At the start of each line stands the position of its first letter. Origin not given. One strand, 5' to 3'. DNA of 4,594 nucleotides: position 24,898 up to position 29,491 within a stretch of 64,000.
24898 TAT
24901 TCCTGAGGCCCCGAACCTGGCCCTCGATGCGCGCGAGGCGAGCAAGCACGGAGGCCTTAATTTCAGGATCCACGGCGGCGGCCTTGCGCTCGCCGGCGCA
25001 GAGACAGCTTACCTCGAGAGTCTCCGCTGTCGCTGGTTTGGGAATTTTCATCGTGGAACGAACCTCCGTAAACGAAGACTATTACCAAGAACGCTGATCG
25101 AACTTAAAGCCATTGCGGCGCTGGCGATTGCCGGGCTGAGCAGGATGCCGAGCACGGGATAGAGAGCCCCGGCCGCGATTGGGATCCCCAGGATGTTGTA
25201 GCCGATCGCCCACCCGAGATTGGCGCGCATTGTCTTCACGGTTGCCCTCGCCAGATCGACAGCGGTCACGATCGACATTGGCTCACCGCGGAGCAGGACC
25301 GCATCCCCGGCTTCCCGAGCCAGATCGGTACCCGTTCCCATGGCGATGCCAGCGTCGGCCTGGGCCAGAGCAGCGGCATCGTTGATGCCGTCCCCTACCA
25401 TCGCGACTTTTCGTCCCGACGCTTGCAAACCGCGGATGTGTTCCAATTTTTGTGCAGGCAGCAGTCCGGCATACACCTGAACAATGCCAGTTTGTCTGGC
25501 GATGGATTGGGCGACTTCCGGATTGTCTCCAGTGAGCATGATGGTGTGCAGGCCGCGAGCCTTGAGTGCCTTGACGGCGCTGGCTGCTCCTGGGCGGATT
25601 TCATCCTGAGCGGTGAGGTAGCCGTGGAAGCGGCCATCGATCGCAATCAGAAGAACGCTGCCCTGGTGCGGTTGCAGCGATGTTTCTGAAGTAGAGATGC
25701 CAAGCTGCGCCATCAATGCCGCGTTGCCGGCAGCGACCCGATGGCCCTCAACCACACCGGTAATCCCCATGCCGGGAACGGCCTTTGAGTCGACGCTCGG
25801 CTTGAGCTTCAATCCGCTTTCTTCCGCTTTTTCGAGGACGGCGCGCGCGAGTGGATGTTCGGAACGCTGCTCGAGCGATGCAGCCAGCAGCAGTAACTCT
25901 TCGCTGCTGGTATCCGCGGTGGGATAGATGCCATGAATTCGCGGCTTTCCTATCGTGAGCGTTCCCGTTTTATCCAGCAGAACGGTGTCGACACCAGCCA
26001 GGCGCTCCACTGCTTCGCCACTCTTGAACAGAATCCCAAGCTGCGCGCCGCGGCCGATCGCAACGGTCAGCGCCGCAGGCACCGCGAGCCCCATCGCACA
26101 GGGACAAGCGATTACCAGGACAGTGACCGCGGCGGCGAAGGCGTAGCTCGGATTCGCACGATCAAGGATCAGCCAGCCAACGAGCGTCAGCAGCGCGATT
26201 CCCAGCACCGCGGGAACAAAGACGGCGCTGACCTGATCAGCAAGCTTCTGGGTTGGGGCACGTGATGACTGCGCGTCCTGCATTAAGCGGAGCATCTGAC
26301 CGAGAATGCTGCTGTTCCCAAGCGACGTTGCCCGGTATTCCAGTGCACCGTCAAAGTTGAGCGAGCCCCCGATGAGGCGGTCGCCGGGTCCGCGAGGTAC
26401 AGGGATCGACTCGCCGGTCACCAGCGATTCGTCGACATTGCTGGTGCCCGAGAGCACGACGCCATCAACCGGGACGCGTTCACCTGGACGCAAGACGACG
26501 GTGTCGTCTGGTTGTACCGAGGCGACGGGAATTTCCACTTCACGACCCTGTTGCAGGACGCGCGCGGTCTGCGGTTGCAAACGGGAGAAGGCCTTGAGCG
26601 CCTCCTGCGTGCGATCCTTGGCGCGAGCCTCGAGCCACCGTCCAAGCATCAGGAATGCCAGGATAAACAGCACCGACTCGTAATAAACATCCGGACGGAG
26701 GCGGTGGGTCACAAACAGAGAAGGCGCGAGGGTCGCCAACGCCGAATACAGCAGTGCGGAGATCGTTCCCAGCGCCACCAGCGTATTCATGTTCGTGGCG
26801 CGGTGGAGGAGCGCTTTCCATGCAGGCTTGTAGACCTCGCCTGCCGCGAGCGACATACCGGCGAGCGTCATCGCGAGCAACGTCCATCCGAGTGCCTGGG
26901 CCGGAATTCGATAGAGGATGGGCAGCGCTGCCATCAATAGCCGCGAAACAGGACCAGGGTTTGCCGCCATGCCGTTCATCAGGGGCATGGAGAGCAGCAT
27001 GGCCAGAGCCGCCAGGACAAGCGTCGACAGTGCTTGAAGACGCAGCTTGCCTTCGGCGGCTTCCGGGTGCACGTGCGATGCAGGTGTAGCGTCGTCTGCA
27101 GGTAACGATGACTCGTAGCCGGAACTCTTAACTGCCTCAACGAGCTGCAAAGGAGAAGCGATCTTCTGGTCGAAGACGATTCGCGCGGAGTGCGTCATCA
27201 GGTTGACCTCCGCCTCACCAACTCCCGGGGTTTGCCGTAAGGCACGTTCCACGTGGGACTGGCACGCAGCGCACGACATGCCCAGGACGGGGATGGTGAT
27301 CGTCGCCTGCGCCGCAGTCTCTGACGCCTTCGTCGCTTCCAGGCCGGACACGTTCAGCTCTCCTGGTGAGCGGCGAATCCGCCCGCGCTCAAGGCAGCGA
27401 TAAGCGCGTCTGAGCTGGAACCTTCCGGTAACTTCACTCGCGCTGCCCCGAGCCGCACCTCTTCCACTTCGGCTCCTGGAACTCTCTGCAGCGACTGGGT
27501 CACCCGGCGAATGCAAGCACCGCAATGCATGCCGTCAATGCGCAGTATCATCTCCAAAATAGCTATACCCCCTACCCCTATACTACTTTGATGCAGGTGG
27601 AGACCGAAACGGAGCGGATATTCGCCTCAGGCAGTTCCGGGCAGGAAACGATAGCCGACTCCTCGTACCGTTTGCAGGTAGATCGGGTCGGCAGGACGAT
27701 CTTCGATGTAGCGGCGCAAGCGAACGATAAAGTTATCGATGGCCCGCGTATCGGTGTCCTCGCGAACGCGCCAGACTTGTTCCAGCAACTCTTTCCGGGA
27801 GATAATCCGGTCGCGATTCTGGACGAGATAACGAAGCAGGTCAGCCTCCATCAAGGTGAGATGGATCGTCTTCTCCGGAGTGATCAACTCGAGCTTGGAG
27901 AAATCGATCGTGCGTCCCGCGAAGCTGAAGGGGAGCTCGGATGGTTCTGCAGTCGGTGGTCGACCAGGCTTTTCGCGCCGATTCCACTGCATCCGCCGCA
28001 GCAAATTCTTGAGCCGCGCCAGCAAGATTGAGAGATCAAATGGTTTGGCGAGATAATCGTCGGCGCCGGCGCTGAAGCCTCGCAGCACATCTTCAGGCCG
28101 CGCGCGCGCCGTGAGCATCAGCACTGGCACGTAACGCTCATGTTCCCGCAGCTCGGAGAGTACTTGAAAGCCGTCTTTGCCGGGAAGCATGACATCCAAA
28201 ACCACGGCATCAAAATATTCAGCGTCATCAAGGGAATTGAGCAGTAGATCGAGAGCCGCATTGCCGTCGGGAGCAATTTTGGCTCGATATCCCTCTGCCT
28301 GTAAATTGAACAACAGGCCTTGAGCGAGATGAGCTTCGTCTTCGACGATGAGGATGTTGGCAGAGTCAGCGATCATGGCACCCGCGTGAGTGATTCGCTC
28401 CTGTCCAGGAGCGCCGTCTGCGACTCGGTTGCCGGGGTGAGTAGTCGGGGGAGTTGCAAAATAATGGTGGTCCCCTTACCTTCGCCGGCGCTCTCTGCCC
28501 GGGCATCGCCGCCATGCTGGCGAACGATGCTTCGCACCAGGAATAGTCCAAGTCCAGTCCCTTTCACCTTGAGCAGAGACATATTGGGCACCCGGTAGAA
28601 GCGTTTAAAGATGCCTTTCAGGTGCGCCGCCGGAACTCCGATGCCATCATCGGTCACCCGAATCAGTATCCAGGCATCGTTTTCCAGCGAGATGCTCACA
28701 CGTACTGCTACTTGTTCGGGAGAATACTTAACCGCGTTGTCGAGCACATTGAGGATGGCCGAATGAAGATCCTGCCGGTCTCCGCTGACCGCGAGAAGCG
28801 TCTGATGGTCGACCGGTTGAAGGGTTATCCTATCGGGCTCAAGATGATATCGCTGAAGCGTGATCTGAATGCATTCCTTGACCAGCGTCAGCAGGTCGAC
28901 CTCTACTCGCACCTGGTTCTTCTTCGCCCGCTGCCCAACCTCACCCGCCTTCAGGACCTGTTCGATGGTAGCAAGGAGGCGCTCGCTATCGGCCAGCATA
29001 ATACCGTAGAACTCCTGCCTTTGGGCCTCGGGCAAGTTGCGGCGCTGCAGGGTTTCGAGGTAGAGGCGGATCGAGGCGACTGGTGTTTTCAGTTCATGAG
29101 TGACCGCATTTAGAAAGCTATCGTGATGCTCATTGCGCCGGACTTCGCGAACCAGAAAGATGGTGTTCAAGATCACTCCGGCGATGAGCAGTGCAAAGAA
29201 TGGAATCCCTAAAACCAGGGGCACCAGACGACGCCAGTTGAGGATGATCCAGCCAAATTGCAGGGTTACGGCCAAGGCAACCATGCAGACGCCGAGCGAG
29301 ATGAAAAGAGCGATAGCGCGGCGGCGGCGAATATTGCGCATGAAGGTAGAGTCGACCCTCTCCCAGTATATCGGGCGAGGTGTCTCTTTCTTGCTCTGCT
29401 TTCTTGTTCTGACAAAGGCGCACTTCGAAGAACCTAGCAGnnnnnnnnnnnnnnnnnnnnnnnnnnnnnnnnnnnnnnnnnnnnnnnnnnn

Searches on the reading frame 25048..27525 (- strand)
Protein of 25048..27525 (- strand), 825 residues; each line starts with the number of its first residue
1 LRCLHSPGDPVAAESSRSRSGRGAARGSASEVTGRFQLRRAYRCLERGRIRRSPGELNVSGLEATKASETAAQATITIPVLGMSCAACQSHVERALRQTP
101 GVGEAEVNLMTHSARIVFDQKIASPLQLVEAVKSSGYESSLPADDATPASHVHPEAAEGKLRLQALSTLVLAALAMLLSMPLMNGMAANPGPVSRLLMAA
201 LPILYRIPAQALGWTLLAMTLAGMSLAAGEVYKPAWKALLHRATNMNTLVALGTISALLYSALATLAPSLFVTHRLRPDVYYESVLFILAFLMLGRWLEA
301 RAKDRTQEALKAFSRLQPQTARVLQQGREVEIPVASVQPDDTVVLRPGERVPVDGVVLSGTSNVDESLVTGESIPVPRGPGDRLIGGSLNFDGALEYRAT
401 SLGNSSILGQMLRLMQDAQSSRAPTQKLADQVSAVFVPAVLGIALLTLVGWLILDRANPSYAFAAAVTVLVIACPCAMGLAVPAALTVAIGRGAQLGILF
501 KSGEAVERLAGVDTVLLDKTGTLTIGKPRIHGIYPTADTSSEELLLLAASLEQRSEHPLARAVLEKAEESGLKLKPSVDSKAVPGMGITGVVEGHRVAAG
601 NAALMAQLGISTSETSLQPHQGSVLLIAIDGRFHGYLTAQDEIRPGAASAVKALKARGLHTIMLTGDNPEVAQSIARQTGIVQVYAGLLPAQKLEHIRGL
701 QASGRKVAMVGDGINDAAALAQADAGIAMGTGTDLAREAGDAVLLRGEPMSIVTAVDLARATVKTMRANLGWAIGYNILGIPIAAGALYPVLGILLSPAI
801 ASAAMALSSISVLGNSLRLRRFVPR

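Call 58: search_protein_families(library=pfam, proteins=[window:25048-27525:-], max_evalue=0.001)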
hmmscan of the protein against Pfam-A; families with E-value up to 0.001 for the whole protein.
window:25048-27525:- (825 aa): 5 families
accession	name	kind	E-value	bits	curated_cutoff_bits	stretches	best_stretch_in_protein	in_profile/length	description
PF00122.25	E1-E2_ATPase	-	2.5e-55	187.2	28.1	1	316-495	2-180/181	E1-E2 ATPase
PF00702.32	Hydrolase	-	1.3e-35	124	26.4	1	512-724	1-191/191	haloacid dehalogenase-like hydrolase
PF00403.32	HMA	-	3.7e-12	46.9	24.8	1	78-138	2-62/62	Heavy-metal-associated domain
PF08282.18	Hydrolase_3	-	1e-05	25.9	20.9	1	700-744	199-243/255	haloacid dehalogenase-like hydrolase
PF12710.13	HAD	-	0.00043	21.2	27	0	642-719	84-187/189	haloacid dehalogenase-like hydrolase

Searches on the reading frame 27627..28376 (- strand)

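Call 58: search_protein_families(library=pfam, proteins=[window:27627-28376:-], max_evalue=0.001)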
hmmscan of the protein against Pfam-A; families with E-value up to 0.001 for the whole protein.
window:27627-28376:- (249 aa): 2 families
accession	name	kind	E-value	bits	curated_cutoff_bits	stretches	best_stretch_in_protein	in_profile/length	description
PF00072.30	Response_reg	-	1e-24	87.2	30.2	1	8-122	1-110/111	Response regulator receiver domain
PF00486.34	Trans_reg_C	-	9.6e-24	83.7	26.2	1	169-244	2-77/77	Transcriptional regulatory protein, C terminal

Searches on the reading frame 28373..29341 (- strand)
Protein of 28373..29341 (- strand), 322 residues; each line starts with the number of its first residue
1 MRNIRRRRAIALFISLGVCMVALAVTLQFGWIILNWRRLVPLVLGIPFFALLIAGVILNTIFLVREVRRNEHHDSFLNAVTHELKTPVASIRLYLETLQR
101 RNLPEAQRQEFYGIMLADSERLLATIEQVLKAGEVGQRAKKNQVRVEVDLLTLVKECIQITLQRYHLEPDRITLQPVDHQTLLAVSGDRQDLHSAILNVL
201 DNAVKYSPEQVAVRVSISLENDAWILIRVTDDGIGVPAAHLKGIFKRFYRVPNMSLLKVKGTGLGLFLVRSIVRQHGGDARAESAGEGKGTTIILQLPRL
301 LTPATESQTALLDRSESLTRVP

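Call 58: search_protein_families(library=pfam, proteins=[window:28373-29341:-], max_evalue=0.001)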
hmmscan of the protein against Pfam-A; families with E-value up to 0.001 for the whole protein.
window:28373-29341:- (322 aa): 3 families
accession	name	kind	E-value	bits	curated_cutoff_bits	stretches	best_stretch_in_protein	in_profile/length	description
PF02518.31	HATPase_c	-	4.2e-27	95.2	26.4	1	187-299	1-109/111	Histidine kinase-, DNA gyrase B-, and HSP90-like ATPase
PF00512.31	HisKA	-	1.6e-11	44.6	26.9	1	75-130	4-58/66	His Kinase A (phospho-acceptor) domain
PF13581.12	HATPase_c_2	-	0.00022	21.7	27.4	0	190-295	30-125/127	Histidine kinase-like ATPase domain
